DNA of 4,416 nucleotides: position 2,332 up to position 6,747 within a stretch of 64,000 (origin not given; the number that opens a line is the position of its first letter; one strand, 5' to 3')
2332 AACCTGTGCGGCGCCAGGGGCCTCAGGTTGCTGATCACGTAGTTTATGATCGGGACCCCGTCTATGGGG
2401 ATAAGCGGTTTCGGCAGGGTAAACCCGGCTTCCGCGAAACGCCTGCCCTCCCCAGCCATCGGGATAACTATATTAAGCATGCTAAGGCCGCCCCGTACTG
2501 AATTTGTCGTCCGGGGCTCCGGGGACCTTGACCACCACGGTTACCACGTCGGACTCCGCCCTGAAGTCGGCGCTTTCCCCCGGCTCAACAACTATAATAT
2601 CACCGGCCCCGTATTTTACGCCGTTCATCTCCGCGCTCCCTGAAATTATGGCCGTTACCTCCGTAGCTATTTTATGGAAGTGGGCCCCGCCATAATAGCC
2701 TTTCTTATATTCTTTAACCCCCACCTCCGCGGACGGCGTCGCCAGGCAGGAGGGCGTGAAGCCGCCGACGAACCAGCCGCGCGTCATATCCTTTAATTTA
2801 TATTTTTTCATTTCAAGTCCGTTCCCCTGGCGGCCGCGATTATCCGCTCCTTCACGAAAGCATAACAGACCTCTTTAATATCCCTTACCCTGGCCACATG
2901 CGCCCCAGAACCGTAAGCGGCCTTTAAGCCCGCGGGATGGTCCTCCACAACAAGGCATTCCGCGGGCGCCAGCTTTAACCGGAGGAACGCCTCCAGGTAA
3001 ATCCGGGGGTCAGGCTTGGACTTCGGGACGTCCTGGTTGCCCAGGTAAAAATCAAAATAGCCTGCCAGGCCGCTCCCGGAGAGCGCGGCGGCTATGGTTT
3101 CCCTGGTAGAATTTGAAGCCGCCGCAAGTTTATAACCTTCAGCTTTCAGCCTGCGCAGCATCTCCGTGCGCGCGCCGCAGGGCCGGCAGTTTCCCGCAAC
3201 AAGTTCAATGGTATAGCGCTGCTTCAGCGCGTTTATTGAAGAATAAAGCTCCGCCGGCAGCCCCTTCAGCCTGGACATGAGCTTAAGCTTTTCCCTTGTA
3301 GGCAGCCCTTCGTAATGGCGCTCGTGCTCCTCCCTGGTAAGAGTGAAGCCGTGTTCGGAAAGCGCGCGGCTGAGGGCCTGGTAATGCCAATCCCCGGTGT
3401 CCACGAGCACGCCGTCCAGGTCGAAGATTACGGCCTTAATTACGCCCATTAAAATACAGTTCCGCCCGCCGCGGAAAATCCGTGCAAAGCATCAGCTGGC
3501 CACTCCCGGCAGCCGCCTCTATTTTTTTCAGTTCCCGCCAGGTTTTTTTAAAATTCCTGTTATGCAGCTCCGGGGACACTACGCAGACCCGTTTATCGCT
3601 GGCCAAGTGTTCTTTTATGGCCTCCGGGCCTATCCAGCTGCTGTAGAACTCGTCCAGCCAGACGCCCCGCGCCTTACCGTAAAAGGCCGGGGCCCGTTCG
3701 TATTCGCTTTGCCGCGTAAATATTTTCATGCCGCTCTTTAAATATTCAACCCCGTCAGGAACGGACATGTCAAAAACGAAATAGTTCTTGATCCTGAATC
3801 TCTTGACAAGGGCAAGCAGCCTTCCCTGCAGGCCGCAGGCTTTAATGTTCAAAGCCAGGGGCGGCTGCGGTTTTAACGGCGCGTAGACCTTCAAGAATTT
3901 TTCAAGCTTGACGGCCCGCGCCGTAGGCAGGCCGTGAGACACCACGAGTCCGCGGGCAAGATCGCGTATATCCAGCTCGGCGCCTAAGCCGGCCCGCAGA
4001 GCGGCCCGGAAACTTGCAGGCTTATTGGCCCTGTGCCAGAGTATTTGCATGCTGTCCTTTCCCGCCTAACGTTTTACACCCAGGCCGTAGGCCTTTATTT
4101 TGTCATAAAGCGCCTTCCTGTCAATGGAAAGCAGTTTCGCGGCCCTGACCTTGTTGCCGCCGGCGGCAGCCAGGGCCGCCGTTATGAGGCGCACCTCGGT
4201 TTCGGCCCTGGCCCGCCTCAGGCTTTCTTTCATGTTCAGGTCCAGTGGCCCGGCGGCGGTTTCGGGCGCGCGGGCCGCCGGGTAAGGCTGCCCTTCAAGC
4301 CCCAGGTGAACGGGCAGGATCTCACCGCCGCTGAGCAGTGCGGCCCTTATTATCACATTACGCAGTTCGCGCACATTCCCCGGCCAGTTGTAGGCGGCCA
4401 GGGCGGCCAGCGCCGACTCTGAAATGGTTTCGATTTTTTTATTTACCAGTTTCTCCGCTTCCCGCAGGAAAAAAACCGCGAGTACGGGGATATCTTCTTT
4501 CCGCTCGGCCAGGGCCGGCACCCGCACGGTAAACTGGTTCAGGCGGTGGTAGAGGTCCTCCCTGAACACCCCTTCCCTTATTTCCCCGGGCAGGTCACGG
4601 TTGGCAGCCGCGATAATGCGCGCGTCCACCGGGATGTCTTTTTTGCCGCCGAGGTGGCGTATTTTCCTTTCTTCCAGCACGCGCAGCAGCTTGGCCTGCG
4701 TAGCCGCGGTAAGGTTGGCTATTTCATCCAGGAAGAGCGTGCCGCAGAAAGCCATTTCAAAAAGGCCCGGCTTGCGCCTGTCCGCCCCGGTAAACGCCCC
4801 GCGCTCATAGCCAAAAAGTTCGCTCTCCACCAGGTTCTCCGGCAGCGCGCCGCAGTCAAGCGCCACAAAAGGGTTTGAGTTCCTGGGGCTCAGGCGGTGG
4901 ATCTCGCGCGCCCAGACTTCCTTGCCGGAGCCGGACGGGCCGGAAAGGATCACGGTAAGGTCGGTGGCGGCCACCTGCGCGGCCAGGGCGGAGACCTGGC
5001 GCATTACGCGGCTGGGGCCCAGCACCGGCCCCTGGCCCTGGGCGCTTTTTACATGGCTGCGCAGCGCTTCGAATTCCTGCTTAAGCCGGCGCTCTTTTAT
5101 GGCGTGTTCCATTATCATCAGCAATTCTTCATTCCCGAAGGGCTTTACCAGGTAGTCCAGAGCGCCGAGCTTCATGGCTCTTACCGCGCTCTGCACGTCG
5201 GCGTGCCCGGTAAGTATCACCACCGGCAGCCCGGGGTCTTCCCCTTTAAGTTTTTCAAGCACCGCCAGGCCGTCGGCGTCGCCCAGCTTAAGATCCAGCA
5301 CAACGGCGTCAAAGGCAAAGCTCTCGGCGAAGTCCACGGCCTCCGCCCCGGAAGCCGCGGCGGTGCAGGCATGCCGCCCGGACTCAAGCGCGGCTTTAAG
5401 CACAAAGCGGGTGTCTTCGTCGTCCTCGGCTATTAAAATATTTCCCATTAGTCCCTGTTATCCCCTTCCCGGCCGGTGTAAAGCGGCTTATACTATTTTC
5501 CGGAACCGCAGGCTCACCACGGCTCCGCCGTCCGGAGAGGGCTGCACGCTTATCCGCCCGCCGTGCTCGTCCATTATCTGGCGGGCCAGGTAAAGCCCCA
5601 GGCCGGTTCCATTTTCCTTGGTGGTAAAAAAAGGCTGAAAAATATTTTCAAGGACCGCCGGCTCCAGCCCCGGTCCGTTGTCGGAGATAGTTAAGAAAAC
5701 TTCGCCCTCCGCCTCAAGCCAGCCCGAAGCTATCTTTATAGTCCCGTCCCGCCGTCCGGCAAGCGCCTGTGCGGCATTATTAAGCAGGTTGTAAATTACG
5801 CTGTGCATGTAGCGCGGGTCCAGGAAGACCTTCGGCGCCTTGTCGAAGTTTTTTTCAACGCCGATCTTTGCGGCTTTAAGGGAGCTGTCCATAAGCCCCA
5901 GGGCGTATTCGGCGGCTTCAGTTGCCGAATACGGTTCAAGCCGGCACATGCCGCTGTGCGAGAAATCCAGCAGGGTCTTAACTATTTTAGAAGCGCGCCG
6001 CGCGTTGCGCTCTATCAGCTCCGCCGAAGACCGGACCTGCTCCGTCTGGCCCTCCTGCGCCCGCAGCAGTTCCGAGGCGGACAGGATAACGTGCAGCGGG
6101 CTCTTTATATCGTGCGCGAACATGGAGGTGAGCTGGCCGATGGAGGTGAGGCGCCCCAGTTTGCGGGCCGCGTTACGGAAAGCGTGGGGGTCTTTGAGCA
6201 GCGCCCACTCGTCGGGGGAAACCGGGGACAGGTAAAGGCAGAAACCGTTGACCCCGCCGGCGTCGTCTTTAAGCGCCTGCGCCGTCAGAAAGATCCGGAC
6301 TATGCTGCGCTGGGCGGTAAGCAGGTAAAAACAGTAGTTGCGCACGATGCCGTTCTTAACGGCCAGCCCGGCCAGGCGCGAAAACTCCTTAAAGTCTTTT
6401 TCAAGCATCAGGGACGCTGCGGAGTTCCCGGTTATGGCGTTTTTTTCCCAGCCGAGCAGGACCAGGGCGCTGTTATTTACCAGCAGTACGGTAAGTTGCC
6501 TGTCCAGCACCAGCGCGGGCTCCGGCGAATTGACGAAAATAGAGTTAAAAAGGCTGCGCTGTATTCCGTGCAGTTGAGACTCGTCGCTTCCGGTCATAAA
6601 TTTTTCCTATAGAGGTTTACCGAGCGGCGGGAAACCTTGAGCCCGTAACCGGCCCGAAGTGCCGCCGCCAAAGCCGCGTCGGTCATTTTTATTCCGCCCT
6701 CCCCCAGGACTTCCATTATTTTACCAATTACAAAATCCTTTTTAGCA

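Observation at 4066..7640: Unusually short sigma-54-like factor translationally coupled to its own PAS kinase and sigma-54 activator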

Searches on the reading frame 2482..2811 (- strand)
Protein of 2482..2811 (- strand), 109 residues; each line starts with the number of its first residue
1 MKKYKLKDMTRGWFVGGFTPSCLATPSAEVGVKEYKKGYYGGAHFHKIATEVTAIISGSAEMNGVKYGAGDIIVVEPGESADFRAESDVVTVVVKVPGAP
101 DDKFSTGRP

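Call 75: search_protein_families(library=pfam, proteins=[window:2482-2811:-], max_evalue=0.01)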
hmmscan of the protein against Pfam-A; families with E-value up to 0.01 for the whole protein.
window:2482-2811:- (109 aa): 2 families
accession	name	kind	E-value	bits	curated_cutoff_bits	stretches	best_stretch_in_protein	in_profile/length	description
PF07883.17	Cupin_2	-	0.00058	19.9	27.2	1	34-93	4-66/70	Cupin domain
PF14667.12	Polysacc_synt_C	-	0.0077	16.8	28.7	1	26-74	16-64/111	Polysaccharide biosynthesis C-terminal domain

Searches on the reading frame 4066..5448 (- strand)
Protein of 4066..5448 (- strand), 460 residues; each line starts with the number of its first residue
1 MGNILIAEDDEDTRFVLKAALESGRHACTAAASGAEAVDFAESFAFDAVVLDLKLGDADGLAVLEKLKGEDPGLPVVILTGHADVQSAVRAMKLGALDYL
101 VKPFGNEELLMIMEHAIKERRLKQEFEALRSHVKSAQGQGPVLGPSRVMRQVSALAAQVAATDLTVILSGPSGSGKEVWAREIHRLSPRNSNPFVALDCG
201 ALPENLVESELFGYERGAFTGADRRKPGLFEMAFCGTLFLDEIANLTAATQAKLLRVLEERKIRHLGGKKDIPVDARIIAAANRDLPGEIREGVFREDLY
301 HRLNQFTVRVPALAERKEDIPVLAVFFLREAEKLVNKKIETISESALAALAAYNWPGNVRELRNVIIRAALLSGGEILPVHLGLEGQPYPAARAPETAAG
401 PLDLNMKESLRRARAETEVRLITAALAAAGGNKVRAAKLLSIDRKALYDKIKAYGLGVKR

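Call 3: search_protein_families(library=pfam, proteins=[window:4066-5448:-], max_evalue=1)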
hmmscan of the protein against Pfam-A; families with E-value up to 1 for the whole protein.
window:4066-5448:- (460 aa): 13 families
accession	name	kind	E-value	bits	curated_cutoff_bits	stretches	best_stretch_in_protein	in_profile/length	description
PF00158.32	Sigma54_activat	-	1.2e-63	214.2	20.2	1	143-308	2-167/168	Sigma-54 interaction domain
PF00072.30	Response_reg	-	1.9e-26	92.9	30.2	1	4-111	1-108/111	Response regulator receiver domain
PF25601.1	AAA_lid_14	-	6.4e-22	77.6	27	1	315-379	2-66/87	AAA+ ATPase lid domain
PF14532.12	Sigma54_activ_2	-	4.3e-17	63.1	25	1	143-313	1-138/138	Sigma-54 interaction domain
PF02954.25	HTH_8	-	2.4e-11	43.6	22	1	414-454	2-42/42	Bacterial regulatory protein, Fis family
PF07728.20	AAA_5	-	1e-07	32.5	22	1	166-284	2-123/139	AAA domain (dynein-related subfamily)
PF01078.27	Mg_chelatase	-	1.9e-07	31.1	20.3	2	221-285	93-159/207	Magnesium chelatase, subunit ChlI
PF00004.35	AAA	-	0.00051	20.9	21.2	1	166-299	1-122/131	ATPase family associated with various cellular activities (AAA)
PF20030.5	bpMoxR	-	0.00085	18.9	27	1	238-289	101-150/205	MoxR domain in the MoxR-vWA-beta-propeller ternary systems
PF07724.20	AAA_2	-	0.0026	18.3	27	1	165-270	5-110/166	AAA domain (Cdc48 subfamily)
PF07726.17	AAA_3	-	0.014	15.7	27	1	168-283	4-111/131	ATPase family associated with various cellular activities (AAA)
PF13191.12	AAA_16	-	0.017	16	32.6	1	148-202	8-63/167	AAA ATPase domain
PF06490.17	FleQ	-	0.1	13.4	22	1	4-110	2-100/108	Flagellar regulatory protein FleQ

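Call 4: search_protein_families(library=ncbifam, proteins=[window:4066-5448:-], max_evalue=1)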
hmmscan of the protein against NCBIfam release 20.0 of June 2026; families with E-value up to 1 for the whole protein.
window:4066-5448:- (460 aa): 128 families (the best 25 are shown)
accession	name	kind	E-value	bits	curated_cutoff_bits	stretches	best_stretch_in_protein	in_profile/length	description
NF008469.0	PRK11361.1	equivalog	4.3e-118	394.9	714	1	3-456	6-456/461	acetoacetate metabolism transcriptional regulator AtoC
TIGR02915.1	PEP_resp_reg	equivalog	6.1e-115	384.6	502.6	1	4-456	1-444/445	PEP-CTERM-box response regulator transcription factor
TIGR01818.1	ntrC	equivalog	7.8e-115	384.3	558.6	1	4-452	1-461/463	nitrogen regulation protein NR(I)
NF051870.1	NAssimRespRegNtrX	equivalog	5.3e-111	371.7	600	1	2-456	2-452/452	nitrogen assimilation response regulator NtrX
NF007689.0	PRK10365.1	equivalog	7.7e-100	334.7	760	1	3-451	7-439/441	sigma-54-dependent response regulator transcription factor ZraR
NF011695.0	PRK15115.1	equivalog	1.3e-98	330.6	763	1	3-450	8-432/445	two-component system response regulator GlrR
NF041552.1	TF_PrdR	equivalog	5.2e-98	328.8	795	1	123-455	248-577/577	sigma-54 dependent transcriptional regulator PrdR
NF008176.1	PRK10923.1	equivalog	1.8e-96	323.6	620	1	2-456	4-468/469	nitrogen regulation protein NR(I)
NF003451.0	PRK05022.1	equivalog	1.2e-92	311.3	476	1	120-453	170-507/512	nitric oxide reductase transcriptional regulator NorR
NF041946.1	LuxO_transreg_Vib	equivalog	1.8e-89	300.7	800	1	20-454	15-460/463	quorum-sensing sigma-54 dependent transcriptional regulator LuxO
TIGR01817.1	nifA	equivalog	3.4e-89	300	528.85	1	118-397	176-453/534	nif-specific transcriptional activator NifA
NF049963.1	RespRegFlgRCampy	domain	4.8e-89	299.2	750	1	3-455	2-428/429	fla regulon two-component system response regulator FlgR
NF050807.1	TransRegFlbDCaul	equivalog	1.6e-88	297.5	750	1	42-454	42-438/454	sigma-54-dependent transcriptional regulator FlbD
NF038308.1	RNA_repair_RtcR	equivalog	3.1e-88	296.9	650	1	85-454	123-516/530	RNA repair transcriptional activator RtcR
TIGR02329.1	propionate_PrpR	equivalog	9e-78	262.2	499.2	1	124-453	196-526/526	propionate catabolism operon regulatory protein PrpR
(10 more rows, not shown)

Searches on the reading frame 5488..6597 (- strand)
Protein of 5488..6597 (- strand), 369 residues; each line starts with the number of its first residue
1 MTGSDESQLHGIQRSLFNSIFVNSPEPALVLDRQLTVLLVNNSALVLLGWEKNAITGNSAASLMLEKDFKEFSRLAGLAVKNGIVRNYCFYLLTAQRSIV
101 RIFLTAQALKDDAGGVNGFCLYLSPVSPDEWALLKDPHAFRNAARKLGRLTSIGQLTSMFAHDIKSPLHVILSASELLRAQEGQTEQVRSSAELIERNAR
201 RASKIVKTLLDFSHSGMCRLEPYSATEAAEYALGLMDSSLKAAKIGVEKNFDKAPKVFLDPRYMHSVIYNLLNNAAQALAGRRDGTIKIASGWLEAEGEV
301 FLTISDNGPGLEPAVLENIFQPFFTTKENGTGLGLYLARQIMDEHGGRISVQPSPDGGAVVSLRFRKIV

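Call 3: search_protein_families(library=pfam, proteins=[window:5488-6597:-], max_evalue=1)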
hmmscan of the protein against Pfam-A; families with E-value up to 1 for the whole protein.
window:5488-6597:- (369 aa): 10 families
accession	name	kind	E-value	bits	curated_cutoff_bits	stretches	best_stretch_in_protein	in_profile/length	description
PF02518.31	HATPase_c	-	3.8e-24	85.7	26.4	1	260-366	2-108/111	Histidine kinase-, DNA gyrase B-, and HSP90-like ATPase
PF00512.31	HisKA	-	8.2e-13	48.6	26.9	1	154-214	3-62/66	His Kinase A (phospho-acceptor) domain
PF08448.16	PAS_4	-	2.9e-07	31.1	23.1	1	23-126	3-105/110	PAS fold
PF00989.32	PAS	-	6e-06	26.7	22.6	1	17-101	3-88/113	PAS fold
PF13188.13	PAS_8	-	5e-05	23.5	21.8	1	16-59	2-42/65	PAS domain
PF13581.12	HATPase_c_2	-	6.2e-05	23.4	27.4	1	280-361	49-123/127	Histidine kinase-like ATPase domain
PF13426.13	PAS_9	-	0.00024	21.7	27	1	26-119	2-94/103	PAS domain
PF14501.12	HATPase_c_5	-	0.017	15.4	22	1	265-352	7-89/102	GHKL domain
PF17765.7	MLTR_LBD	-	0.13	12.7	26.3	1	25-51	14-42/168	MmyB-like transcription regulator ligand binding domain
PF13589.12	HATPase_c_3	-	0.21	12.1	25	1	264-328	3-62/137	Histidine kinase-, DNA gyrase B-, and HSP90-like ATPase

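Call 4: search_protein_families(library=ncbifam, proteins=[window:5488-6597:-], max_evalue=1)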
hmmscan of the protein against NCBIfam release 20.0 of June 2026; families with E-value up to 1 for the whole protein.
window:5488-6597:- (369 aa): 89 families (the best 25 are shown)
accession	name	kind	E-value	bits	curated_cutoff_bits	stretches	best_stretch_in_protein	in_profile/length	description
NF008468.0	PRK11360.1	equivalog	1.6e-52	178.8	646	1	16-365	269-606/616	two-component system sensor histidine kinase AtoS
NF010411.0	PRK13837.1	equivalog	4e-36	124.3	647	1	146-363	443-671/828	two-component system VirA-like sensor kinase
NF007688.0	PRK10364.1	equivalog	6.7e-35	120.7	479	1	142-363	229-447/460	two-component system sensor histidine kinase ZraS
NF052574.1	HisKinEspCMyxo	equivalog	1.2e-27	96.4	1200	1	33-363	306-633/785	serine histidine kinase EspC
NF041777.1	sens_FixL_Rhizob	equivalog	3.5e-27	95.2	850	1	147-362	256-476/485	sensor protein FixL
NF008312.0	PRK11100.1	equivalog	1.4e-26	93.4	356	1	144-366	247-473/477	two-component system sensor histidine kinase CreC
NF047466.1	hybrid_RR_LvrB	exception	1.5e-23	83.6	500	1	142-356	141-365/377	hybrid histidine kinase/response regulator LvrB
NF008293.1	PRK11073.1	equivalog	3.8e-23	82.3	240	1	26-355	18-336/349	nitrogen regulation protein NR(II)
NF038348.1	T2SS_HK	subfamily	3.9e-23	81.7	450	1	199-364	408-570/574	histidine kinase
NF040750.1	tetrathio_HK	equivalog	1.1e-22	80.3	750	1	144-353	329-540/555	tetrathionate respiration histidine kinase TtrS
NF052573.1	HisKinEspAMyxo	equivalog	9.5e-22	76.8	1400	1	148-362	379-606/755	serine histidine kinase EspA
NF033792.0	ActS_PrrB_HisK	equivalog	1.6e-21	76.7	350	1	139-366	188-418/423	ActS/PrrB/RegB family redox-sensitive histidine kinase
NF046044.1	PnpS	equivalog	4e-21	75.5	400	1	161-364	178-388/390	two-component system histidine kinase PnpS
NF047497.1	HK_LIC_12097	equivalog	6.3e-21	74.5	500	1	147-353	144-353/367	LIC_12097 family sensor histidine kinase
TIGR02966.1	phoR_proteo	equivalog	8.1e-21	74.4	334.2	2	161-365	122-333/333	phosphate regulon sensor histidine kinase PhoR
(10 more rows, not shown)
